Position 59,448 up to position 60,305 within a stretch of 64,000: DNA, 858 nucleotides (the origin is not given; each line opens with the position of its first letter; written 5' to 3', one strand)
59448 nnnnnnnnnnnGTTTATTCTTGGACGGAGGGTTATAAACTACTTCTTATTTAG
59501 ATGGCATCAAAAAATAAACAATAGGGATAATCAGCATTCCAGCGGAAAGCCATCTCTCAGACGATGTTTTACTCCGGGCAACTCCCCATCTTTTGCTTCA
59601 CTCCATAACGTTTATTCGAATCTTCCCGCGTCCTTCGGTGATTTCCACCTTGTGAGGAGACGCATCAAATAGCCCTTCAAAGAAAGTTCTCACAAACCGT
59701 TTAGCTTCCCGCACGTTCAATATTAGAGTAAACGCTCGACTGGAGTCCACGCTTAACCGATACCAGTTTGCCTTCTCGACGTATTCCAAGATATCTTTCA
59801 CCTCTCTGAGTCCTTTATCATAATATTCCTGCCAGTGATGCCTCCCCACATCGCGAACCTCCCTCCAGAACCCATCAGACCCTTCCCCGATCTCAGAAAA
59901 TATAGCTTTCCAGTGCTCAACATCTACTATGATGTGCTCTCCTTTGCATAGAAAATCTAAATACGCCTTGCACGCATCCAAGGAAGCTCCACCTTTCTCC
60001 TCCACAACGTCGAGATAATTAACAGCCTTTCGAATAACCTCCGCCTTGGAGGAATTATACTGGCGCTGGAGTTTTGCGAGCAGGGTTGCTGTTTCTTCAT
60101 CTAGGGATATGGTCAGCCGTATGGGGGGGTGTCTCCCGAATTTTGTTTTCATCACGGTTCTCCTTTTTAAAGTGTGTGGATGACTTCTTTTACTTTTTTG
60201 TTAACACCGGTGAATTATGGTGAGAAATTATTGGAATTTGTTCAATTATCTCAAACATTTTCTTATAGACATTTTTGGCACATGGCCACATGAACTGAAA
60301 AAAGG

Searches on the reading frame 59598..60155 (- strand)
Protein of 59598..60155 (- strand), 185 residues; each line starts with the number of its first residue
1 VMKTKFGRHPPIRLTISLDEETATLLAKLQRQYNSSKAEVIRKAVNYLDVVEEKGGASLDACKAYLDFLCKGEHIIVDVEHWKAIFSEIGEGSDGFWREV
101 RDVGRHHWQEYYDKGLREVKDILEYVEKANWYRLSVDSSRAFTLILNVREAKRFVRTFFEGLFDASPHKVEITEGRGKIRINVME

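Call 3: search_protein_families(library=pfam, proteins=[window:59598-60155:-], max_evalue=1)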
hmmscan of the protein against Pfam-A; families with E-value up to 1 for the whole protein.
window:59598-60155:- (185 aa): 2 families
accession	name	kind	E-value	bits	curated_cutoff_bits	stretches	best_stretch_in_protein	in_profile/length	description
PF01402.27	RHH_1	-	4.5e-05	23.7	20.5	1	13-46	1-34/39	Ribbon-helix-helix protein, copG family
PF10391.15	DNA_pol_lambd_f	-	0.028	14.7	29.8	1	100-129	6-34/51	Fingers domain of DNA polymerase lambda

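Call 4: search_protein_families(library=ncbifam, proteins=[window:59598-60155:-], max_evalue=1)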
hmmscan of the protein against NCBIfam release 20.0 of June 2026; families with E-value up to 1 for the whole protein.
window:59598-60155:- (185 aa): 3 families
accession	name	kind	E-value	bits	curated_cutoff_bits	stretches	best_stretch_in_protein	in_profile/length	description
NF053762.1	aCcr1_fam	equivalog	0.0088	15.9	60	1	15-48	4-37/38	aCcr1 family cell cycle regulator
NF041061.1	DpdD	equivalog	0.012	14.4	300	1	16-134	332-449/704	protein DpdD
NF041200.1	mob_BfmA_Nterm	domain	0.12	12.6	24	1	15-49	3-37/81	BfmA/BtgA family mobilization protein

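Call 7: search_solved_structures(query=window:59598-60155:-, max_evalue=10, show_alignments=2)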
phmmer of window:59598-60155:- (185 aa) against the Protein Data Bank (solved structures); distinct sequences matched with E-value up to 10: 1.
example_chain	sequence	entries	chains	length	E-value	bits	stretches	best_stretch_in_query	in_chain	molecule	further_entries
8bpd_A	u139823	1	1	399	0.48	13.7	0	54-102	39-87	Glycosyl hydrolase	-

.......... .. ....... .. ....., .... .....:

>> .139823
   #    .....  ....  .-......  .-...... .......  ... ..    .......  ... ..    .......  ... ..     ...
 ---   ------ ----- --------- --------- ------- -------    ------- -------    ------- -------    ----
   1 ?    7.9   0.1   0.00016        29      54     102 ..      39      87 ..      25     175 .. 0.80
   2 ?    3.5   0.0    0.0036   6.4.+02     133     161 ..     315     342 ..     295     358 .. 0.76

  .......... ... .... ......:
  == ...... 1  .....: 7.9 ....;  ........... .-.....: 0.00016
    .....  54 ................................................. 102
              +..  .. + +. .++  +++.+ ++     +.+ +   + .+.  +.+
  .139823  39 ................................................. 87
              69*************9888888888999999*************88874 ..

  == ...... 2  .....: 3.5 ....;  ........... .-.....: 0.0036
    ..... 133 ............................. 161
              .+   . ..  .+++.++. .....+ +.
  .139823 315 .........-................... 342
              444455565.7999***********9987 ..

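Call 10: find_homologous_proteins(query=window:59598-60155:-)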
Query window:59598-60155:- (185 aa): 29 proteins with E <= 0.001 among 76 candidates.
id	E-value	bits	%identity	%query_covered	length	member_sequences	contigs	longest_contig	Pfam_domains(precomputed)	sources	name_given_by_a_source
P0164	1.6e-116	405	98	99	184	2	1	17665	-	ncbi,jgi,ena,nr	ncbi:MAG: CopG family transcriptional regulator [Hadesarchaea archaeon]|nr:MAG: CopG family transcri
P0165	3.0e-88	313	72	99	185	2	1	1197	PF01402.28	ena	-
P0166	5.1e-88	312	71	99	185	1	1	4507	PF01402.28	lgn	-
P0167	4.1e-87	309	70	100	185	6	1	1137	PF01402.28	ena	-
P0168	2.7e-86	306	70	99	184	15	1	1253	-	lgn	-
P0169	1.6e-79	284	71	94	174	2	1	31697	PF01402.28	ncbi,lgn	-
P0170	1.5e-76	275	68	96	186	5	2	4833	-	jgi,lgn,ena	-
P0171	3.2e-76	273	67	96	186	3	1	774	-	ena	-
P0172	5.5e-73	263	62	97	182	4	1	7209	-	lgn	-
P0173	1.9e-69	251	60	96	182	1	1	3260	PF01402.28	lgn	-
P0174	1.1e-60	223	58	99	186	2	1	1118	-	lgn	-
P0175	1.5e-59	219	55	94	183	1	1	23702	PF01402.28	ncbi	-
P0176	5.9e-54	201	54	92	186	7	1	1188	-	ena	-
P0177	1.1e-52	197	54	93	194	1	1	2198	-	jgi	-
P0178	1.6e-52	196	56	91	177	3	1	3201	-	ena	-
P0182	1.1e-49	187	51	92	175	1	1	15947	-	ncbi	ncbi:MAG: hypothetical protein V5A68_01130 [Candidatus Thermoplasmatota archaeon]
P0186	4.2e-47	179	49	93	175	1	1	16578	-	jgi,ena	-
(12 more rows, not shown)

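Call 19: find_encoding_contigs(protein=P0169, flank=6000, max_places=2)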
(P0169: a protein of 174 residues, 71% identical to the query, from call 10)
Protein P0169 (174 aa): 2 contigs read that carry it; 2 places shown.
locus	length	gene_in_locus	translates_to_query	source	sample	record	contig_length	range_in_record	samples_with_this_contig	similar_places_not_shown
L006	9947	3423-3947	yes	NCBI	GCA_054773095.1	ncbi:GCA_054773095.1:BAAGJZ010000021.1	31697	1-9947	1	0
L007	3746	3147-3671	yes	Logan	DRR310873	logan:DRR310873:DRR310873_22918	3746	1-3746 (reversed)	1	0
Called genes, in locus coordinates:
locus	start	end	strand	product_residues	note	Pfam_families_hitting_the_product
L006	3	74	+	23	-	?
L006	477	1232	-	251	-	PF13549:ATP-grasp_5, PF08442:ATP-grasp_2 (weak)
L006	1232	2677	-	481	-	PF02629:CoA_binding, PF13380:CoA_binding_2, PF13607:Succ_CoA_lig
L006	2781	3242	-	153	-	-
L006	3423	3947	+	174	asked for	PF01402:RHH_1 (weak)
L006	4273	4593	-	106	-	-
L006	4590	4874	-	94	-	-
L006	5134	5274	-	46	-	-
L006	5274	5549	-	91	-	-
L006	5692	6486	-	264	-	PF05362:Lon_C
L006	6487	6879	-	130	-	-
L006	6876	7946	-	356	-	PF07705:CARDB (weak)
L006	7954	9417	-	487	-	PF12679:ABC2_membrane_2, PF12698:ABC2_membrane_3, PF10920:DUF2705 (weak)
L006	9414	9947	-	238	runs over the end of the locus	PF00005:ABC_tran, PF13304:AAA_21 (weak)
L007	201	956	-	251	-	PF13549:ATP-grasp_5, PF08442:ATP-grasp_2 (weak)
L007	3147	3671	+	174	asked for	PF01402:RHH_1 (weak)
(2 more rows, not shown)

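Call 20: find_encoding_contigs(protein=P0175, flank=6000, max_places=2)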
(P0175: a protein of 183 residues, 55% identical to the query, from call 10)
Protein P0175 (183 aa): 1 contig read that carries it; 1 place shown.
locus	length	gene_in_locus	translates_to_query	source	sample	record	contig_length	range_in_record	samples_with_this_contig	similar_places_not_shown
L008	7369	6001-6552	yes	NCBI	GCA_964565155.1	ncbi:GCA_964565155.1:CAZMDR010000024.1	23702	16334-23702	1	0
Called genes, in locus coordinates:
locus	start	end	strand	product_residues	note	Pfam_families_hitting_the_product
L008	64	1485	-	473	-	PF00291:PALP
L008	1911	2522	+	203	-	PF01917:Flagellin_arch-type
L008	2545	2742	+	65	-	-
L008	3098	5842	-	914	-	PF02629:CoA_binding, PF13380:CoA_binding_2, PF13607:Succ_CoA_lig, PF19045:Ligase_CoA_2, PF13549:ATP-grasp_5, PF08442:ATP-grasp_2 (weak), PF13302:Acetyltransf_3, PF00583:Acetyltransf_1, +1 more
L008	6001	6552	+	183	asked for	PF01402:RHH_1 (weak)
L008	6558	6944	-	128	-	PF01983:CofC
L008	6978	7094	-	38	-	-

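Call 21: find_encoding_contigs(protein=P0182, flank=6000, max_places=2)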
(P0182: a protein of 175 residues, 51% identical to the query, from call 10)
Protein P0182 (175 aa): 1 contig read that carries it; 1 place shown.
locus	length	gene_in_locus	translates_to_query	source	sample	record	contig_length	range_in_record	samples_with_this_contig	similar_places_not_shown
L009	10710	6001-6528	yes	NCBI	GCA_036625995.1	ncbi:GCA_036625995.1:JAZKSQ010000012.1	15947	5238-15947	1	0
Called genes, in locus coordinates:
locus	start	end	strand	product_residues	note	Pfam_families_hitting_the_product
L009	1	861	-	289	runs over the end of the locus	PF01758:SBF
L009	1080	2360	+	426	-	PF04389:Peptidase_M28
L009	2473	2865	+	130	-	-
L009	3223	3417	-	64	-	PF00313:CSD, PF08206:OB_RNB (weak)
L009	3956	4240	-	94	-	PF18446:DUF5611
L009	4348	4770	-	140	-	-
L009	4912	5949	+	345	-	PF00850:Hist_deacetyl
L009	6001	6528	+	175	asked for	-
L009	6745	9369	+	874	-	PF02629:CoA_binding, PF13380:CoA_binding_2, PF13607:Succ_CoA_lig, PF19045:Ligase_CoA_2, PF13549:ATP-grasp_5, PF00583:Acetyltransf_1, PF13302:Acetyltransf_3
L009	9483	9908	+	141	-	PF02308:MgtC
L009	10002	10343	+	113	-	PF02001:DUF134, PF08281:Sigma70_r4_2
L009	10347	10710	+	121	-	?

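Call 22: find_encoding_contigs(protein=P0186, flank=6000, max_places=2)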
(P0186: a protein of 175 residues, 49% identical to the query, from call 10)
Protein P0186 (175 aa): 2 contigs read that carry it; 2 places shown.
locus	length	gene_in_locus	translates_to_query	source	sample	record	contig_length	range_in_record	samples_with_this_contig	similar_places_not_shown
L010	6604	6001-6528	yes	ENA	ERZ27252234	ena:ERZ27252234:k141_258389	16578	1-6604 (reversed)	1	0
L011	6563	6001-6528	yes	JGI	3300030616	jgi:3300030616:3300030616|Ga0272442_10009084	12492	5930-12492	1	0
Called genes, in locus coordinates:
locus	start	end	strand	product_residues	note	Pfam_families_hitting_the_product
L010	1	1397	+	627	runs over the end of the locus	PF00404:Dockerin_1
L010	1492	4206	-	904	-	PF02629:CoA_binding, PF13380:CoA_binding_2, PF13607:Succ_CoA_lig, PF19045:Ligase_CoA_2, PF13549:ATP-grasp_5, PF13302:Acetyltransf_3, PF00583:Acetyltransf_1 (weak)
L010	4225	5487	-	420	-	PF02812:ELFV_dehydrog_N, PF00208:ELFV_dehydrog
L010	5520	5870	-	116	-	-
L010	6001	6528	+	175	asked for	-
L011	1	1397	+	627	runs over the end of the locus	PF00404:Dockerin_1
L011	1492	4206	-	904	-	PF02629:CoA_binding, PF13380:CoA_binding_2, PF13607:Succ_CoA_lig, PF19045:Ligase_CoA_2, PF13549:ATP-grasp_5, PF13302:Acetyltransf_3, PF00583:Acetyltransf_1 (weak)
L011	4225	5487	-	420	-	PF02812:ELFV_dehydrog_N, PF00208:ELFV_dehydrog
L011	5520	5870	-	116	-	-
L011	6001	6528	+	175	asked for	-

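Call 27: search_protein_families(library=pfam, proteins=[L006:2781-3242:-, L010:5520-5870:-], max_evalue=1)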
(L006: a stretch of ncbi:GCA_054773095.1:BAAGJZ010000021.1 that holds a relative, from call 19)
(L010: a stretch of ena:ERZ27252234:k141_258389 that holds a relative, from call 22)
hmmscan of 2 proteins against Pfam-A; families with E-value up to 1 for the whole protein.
L006:2781-3242:- (153 aa): 1 family
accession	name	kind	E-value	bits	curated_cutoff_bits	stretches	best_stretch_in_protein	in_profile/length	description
PF13646.12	HEAT_2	-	0.003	18.2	27.7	1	89-140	4-51/88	HEAT repeats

L010:5520-5870:- (116 aa): 5 families
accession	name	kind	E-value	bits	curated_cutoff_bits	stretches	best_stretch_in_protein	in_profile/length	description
PF02627.25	CMD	-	0.00025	21.4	23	1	18-61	21-64/84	Carboxymuconolactone decarboxylase family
PF03252.18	Herpes_UL21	-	0.029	13.6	25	1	21-75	69-126/524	Herpesvirus UL21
PF19430.4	TBC1D23_C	-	0.046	13.5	26.5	1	27-99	69-139/226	TBC1 domain family member 23 C-terminal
PF15966.10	F-box_4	-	0.051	13.9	32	1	33-99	45-112/116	F-box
PF04751.20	DarP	-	0.1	12.9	26.3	1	9-52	44-87/153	Dual-action ribosomal maturation protein DarP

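Call 36: search_protein_families(library=padloc, proteins=[window:59598-60155:-], max_evalue=1)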
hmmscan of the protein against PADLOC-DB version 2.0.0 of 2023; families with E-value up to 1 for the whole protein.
window:59598-60155:- (185 aa): 0 families

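Call 38: predict_structure(alignment_id=A2)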
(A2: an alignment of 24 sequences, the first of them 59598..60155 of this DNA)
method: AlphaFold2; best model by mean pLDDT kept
length: 185 residues; sequences in the alignment: 24
mean_pLDDT: 69.1   pTM: 0.58
mean pLDDT of the five models: 69.1, 65.5, 65.5, 65.1, 64.3
residues with pLDDT >= 90: 47; 70-90: 53; 50-70: 35; < 50: 50
segments of 3 or more residues with pLDDT < 50: 1-18, 46-77
pLDDT, mean of each block of 10 residues (from residue 1): 34 40 65 67 50 42 43 45 61 76 87 91 83 91 87 89 93 88 92
secondary structure, 60 per line:
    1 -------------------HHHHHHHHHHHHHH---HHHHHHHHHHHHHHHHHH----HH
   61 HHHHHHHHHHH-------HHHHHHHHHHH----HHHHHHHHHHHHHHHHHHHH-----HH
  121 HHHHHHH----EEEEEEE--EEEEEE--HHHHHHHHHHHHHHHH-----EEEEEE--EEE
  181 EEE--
elements in order: H20-33 H37-54 H59-71 H79-89 H94-113 H119-127 E132-138 E141-146 H149-164 E170-175 E178-183

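Call 54: find_related_loci(query=A2, collection=metagenome_contigs, flank=6000)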
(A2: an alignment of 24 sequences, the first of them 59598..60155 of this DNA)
Query A2 (185 aa) in metagenome_contigs; peptide patterns used: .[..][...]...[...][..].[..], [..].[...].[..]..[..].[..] (x = any residue, [..] = any of these).
407 stretches matched a pattern; 53 encode a relative of the query (tblastn E <= 1e-3); 53 distinct loci.
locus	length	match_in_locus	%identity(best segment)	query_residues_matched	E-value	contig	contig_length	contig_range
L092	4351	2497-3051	99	1-185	8e-126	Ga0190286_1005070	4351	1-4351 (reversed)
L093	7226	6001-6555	98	1-185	8e-122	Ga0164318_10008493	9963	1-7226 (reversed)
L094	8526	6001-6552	72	1-184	3e-93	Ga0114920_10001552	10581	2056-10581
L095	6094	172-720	71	2-184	2e-92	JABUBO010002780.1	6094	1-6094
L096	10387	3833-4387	70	1-185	1e-91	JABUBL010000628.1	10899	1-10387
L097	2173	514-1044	68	8-184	2e-84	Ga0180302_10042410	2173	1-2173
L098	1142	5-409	76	50-184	5e-75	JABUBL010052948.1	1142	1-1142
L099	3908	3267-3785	55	11-184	1e-63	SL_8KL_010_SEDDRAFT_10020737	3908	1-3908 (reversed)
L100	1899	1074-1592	54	13-184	4e-61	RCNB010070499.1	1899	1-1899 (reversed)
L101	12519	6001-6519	51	13-184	3e-58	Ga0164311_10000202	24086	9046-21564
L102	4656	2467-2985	51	13-184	5e-58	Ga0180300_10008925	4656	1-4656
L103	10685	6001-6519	51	13-184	4e-57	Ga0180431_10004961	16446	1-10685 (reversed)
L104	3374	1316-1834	50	13-184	4e-56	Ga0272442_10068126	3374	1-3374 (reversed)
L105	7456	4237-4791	51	2-184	3e-56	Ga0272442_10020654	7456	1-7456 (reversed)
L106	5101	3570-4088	50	13-184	4e-56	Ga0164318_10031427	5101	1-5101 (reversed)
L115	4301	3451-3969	49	13-184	8e-54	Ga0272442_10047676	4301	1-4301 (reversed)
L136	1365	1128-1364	61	2-80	2e-31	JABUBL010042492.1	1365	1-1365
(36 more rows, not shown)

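Call 79: search_protein_families(library=pfam, proteins=[L136:270-983:-, L106:986-2362:-, L115:68-1426:-], max_evalue=0.001)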
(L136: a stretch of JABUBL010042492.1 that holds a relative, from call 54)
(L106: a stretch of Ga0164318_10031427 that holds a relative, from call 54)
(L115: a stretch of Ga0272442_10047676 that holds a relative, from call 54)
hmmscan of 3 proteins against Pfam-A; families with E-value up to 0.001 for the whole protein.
L136:270-983:- (237 aa): 1 family
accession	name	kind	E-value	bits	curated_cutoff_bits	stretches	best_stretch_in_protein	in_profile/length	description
PF01257.25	2Fe-2S_thioredx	-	5.9e-49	166.1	24.8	1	94-236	2-144/145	Thioredoxin-like [2Fe-2S] ferredoxin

L106:986-2362:- (458 aa): 2 families
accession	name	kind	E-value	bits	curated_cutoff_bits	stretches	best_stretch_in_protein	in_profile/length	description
PF00390.24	malic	-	5.4e-27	95.2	23.1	1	30-161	3-182/182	Malic enzyme, N-terminal domain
PF03949.21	Malic_M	-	1.4e-19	70.9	23.5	1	174-392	2-243/258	Malic enzyme, NAD binding domain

L115:68-1426:- (452 aa): 7 families
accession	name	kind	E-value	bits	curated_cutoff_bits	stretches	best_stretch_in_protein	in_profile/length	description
PF07992.20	Pyr_redox_2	-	4.9e-58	197.3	26.1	1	6-303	2-291/291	Pyridine nucleotide-disulphide oxidoreductase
PF00070.33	Pyr_redox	-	3.9e-16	59.8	22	1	146-224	1-80/82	Pyridine nucleotide-disulphide oxidoreductase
PF02852.28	Pyr_redox_dim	-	1.8e-15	57.5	25.3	1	332-429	8-103/110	Pyridine nucleotide-disulphide oxidoreductase, dimerisation domain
PF13738.12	Pyr_redox_3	-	4e-09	36.6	30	1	79-273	104-301/305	Pyridine nucleotide-disulphide oxidoreductase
PF13434.12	Lys_Orn_oxgnase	-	1.5e-06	28.1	21.3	1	90-172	139-216/339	L-lysine 6-monooxygenase/L-ornithine 5-monooxygenase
PF03486.20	HI0933_like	-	8.9e-06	25.8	50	0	6-25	2-21/244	HI0933-like protein Rossmann domain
PF13450.12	NAD_binding_8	-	0.00052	20.7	21.9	0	150-186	2-38/68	NAD(P)-binding Rossmann-like domain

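Call 85: search_protein_representatives(alignment_id=A2)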
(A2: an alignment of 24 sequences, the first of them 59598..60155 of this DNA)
Query: 24 sequences, 181 profile positions. Proteins with E-value up to 0.001 (for the whole library): 139; up to 1e-10: 93; up to 1e-30: 27. The best 139 are listed.
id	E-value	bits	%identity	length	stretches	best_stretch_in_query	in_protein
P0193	2.2e-71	255.5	-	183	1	2-180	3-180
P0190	9.1e-71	253.5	-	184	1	6-179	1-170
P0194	1.3e-63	230.2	-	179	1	2-179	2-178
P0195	1.3e-60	220.4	-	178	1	7-180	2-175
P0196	1.6e-59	216.8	-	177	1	7-180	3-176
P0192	1.3e-53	197.5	-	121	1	6-126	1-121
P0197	6.4e-50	185.6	-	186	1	4-180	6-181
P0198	1.1e-48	181.5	-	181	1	7-178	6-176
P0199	5.3e-48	179.3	-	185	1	5-180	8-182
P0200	2.5e-46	173.9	-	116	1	6-119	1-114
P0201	1.0e-45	171.8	-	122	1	60-178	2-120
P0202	1.1e-44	168.5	-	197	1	5-179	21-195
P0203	8.7e-44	165.6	-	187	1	3-177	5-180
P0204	6.9e-42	159.4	-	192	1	6-180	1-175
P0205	1.7e-40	154.8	-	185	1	3-180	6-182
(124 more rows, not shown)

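Call 87: search_protein_families(library=pfam, alignment_id=A5, max_evalue=0.1)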
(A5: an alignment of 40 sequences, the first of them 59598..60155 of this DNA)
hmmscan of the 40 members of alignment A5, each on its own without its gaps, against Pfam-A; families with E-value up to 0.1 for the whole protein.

A. member 1, window:59598-60155:- (185 aa): 2 families
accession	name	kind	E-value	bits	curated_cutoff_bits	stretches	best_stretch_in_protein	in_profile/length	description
PF01402.27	RHH_1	-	4.5e-05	23.7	20.5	1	13-46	1-34/39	Ribbon-helix-helix protein, copG family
PF10391.15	DNA_pol_lambd_f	-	0.028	14.7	29.8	1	100-129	6-34/51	Fingers domain of DNA polymerase lambda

B. families by the number of members that match (of 40 scanned): 44 families (the first 25 are shown)
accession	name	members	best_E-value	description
PF01402.27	RHH_1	37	3.2e-10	Ribbon-helix-helix protein, copG family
PF12651.13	RHH_3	12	6e-05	Ribbon-helix-helix domain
PF19807.5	DUF6290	10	0.00022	Family of unknown function (DUF6290)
PF19839.5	RHH_9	4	0.0017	Ribbon-helix-helix protein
PF19891.5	DUF6364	4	0.014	Family of unknown function (DUF6364)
PF07878.17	RHH_5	2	1.5e-05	CopG-like RHH_1 or ribbon-helix-helix domain, RHH_5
PF21983.2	NikA-like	2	0.0082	Mobilization protein NikA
PF07704.17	PSK_trans_fac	2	0.023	Rv0623-like transcription factor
PF10391.15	DNA_pol_lambd_f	2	0.028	Fingers domain of DNA polymerase lambda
PF09066.15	B2-adapt-app_C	2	0.038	Beta2-adaptin appendage, C-terminal sub-domain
PF02697.20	VAPB_antitox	2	0.075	Putative antitoxin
PF13412.12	HTH_24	1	0.0004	Winged helix-turn-helix DNA-binding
PF21690.3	MJ1010-like_2nd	1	0.00091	Uncharacterized ATP-binding protein MJ1010-like, C-terminal domain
PF12441.14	CopG_antitoxin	1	0.001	CopG antitoxin of type II toxin-antitoxin system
PF13467.12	RHH_4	1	0.0029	Ribbon-helix-helix domain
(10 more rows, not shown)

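Call 88: search_solved_structures(query=A5, max_evalue=10)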
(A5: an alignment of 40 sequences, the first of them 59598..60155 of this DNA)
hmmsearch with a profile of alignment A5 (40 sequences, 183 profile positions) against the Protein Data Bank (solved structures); distinct sequences matched with E-value up to 10: 44.
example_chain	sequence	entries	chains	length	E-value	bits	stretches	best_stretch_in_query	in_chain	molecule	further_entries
1b01_A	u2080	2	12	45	7.6e-06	28.7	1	5-47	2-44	TRANSCRIPTIONAL REPRESSOR COPG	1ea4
2cpg_A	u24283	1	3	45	7.9e-06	28.6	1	5-47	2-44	TRANSCRIPTIONAL REPRESSOR COPG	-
7etr_A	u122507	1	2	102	1e-05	28.3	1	4-70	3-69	Transcriptional regulator CopG family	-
6iya_A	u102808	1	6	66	8.4e-05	25.3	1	4-59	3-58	Transcriptional regulator CopG family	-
3fmt_A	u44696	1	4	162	0.00044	23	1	9-100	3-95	Protein seqA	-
2mdv_A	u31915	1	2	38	0.00084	22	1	8-43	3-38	Designed protein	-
1q5v_A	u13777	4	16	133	0.00095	21.9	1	6-49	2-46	Nickel responsive regulator | Nickel-responsive regulator | Nickel-responsive regulatory protein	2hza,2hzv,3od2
6x0a_a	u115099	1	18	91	0.0013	21.5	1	3-69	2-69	Putative addiction module antidote protein, CopG/Arc/MetJ family chimera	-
7by2_A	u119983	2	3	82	0.002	20.8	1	2-56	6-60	CopG family transcriptional regulator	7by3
4hv0_A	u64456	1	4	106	0.0086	18.7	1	10-67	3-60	AvtR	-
5ytp_A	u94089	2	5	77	0.011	18.4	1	1-68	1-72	TTHA0139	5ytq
7bqq_A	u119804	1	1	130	0.014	18.1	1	14-62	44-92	Gogy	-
1xrx_A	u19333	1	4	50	0.02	17.5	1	9-46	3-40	SeqA protein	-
5ceg_A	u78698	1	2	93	0.022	17.4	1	3-59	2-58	Addiction module antidote protein, CopG/Arc/MetJ family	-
8fg6_B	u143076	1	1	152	0.025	17.2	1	144-181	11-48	C104.1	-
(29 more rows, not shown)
